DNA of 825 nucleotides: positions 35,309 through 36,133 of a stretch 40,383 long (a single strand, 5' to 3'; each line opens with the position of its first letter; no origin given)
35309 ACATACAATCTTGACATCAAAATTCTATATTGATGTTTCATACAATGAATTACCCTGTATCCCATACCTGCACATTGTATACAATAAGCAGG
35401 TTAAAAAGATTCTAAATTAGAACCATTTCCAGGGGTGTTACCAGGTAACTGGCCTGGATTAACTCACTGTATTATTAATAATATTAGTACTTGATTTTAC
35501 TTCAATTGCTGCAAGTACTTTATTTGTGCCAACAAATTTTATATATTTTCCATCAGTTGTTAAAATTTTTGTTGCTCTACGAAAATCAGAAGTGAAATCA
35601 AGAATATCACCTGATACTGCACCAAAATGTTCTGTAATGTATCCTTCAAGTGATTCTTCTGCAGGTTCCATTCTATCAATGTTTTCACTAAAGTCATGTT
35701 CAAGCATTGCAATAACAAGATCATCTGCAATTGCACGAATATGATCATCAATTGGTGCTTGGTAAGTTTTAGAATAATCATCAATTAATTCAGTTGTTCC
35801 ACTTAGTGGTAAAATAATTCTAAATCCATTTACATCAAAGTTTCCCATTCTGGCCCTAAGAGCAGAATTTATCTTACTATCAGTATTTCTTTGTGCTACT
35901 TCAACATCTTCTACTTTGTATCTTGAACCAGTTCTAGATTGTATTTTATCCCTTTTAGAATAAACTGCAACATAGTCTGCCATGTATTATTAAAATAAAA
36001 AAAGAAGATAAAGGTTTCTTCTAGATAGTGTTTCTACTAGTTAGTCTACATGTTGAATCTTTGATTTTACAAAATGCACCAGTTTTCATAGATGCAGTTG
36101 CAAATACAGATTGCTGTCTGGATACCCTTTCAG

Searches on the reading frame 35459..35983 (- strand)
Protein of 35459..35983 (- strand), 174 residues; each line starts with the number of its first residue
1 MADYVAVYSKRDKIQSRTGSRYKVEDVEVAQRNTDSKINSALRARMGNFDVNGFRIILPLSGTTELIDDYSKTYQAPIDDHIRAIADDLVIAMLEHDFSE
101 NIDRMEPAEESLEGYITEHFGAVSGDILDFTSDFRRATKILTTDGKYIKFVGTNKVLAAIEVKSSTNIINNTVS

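Call 16: search_protein_families(library=pfam, proteins=[window:35459-35983:-], max_evalue=0.01)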
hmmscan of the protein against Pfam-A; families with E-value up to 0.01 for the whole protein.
window:35459-35983:- (174 aa): 0 families

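Call 37: search_protein_families(library=phrogs, proteins=[window:35459-35983:-], max_evalue=0.001)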
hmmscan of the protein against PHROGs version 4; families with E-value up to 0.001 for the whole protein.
window:35459-35983:- (174 aa): 0 families

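Call 42: find_homologous_proteins(query=window:35459-35983:-)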
Query window:35459-35983:- (174 aa): 7 proteins with E <= 0.001 among 106 candidates.
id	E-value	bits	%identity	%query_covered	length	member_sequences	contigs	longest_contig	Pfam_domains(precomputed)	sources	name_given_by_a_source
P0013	2.1e-106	371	100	100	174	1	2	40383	-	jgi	-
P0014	1.0e-83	297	79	99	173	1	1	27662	-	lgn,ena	-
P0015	4.3e-82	292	77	99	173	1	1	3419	-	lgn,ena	-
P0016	7.9e-71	255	68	99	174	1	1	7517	-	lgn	-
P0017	4.0e-70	253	65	100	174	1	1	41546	-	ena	-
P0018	6.8e-70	252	66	100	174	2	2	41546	-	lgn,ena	-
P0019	3.0e-69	250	69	98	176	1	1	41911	-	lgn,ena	-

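Call 43: find_encoding_contigs(protein=P0014, flank=10000, max_places=2)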
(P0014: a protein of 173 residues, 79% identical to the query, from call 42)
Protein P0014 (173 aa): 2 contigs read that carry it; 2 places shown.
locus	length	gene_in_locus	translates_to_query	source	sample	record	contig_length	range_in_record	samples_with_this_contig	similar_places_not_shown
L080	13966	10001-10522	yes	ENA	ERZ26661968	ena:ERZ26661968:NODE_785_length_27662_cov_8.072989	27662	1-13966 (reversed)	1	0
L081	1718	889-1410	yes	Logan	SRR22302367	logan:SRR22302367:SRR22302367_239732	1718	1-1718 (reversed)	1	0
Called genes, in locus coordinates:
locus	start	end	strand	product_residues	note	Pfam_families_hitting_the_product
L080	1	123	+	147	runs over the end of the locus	-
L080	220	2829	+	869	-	-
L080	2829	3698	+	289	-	PF13385:Laminin_G_3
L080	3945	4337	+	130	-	-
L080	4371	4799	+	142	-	-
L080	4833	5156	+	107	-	-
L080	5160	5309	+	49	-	-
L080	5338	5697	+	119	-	-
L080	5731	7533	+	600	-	-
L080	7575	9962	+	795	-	-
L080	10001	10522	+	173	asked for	-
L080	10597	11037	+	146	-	PF25692:Phage_depo_C (weak)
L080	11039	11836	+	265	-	-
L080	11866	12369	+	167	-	-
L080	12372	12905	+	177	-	-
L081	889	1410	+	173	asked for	-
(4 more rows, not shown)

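Call 44: find_encoding_contigs(protein=P0019, flank=10000, max_places=2)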
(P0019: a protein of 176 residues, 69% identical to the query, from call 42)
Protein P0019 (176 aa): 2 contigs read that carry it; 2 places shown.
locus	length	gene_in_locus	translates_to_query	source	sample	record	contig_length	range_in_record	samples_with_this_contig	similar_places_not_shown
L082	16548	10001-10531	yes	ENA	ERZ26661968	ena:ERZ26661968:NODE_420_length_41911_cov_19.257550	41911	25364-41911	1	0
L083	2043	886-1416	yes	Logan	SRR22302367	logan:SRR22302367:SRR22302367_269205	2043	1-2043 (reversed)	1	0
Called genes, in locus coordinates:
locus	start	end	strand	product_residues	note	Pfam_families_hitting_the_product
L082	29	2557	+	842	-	-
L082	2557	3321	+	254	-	-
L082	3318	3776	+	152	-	-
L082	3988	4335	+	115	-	-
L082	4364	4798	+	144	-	-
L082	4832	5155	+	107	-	-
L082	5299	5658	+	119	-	-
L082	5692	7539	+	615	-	-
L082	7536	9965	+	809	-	-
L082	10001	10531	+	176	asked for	-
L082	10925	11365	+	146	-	PF25692:Phage_depo_C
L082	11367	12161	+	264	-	-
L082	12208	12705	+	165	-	-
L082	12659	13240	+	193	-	-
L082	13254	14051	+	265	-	-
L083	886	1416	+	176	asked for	-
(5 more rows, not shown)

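Call 45: find_encoding_contigs(protein=P0017, flank=10000, max_places=2)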
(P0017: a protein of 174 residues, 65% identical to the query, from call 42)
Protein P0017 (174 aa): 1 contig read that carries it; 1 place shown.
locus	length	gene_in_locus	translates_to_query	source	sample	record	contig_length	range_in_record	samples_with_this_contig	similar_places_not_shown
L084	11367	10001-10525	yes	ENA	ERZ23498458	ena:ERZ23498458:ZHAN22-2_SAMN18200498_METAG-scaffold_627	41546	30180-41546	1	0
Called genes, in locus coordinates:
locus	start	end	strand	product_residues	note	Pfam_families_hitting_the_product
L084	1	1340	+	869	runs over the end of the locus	-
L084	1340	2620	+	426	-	-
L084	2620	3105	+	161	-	-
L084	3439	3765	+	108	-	-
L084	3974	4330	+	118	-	-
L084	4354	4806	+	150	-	-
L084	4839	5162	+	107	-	-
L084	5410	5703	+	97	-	-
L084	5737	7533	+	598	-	-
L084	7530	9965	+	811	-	-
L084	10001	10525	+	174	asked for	-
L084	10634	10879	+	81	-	-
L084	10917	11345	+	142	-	PF25692:Phage_depo_C (weak)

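Call 46: find_encoding_contigs(protein=P0018, flank=10000, max_places=2)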
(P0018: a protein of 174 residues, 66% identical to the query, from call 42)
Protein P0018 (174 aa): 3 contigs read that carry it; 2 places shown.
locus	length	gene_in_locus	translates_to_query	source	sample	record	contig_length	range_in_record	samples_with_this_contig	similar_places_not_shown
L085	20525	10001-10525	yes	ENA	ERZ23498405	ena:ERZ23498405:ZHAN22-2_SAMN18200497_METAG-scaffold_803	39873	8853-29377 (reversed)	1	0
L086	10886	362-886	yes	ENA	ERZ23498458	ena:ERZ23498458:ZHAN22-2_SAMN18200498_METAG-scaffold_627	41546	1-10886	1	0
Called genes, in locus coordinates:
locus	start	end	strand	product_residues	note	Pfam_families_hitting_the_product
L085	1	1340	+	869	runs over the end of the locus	-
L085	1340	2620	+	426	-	-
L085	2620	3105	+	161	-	-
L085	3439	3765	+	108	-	-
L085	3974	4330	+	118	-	-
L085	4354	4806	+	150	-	-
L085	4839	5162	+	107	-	-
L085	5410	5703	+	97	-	-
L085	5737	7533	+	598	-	-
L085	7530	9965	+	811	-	-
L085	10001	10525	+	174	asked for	-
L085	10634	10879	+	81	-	-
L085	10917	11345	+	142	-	-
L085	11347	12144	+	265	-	-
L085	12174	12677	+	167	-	-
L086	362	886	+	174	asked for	-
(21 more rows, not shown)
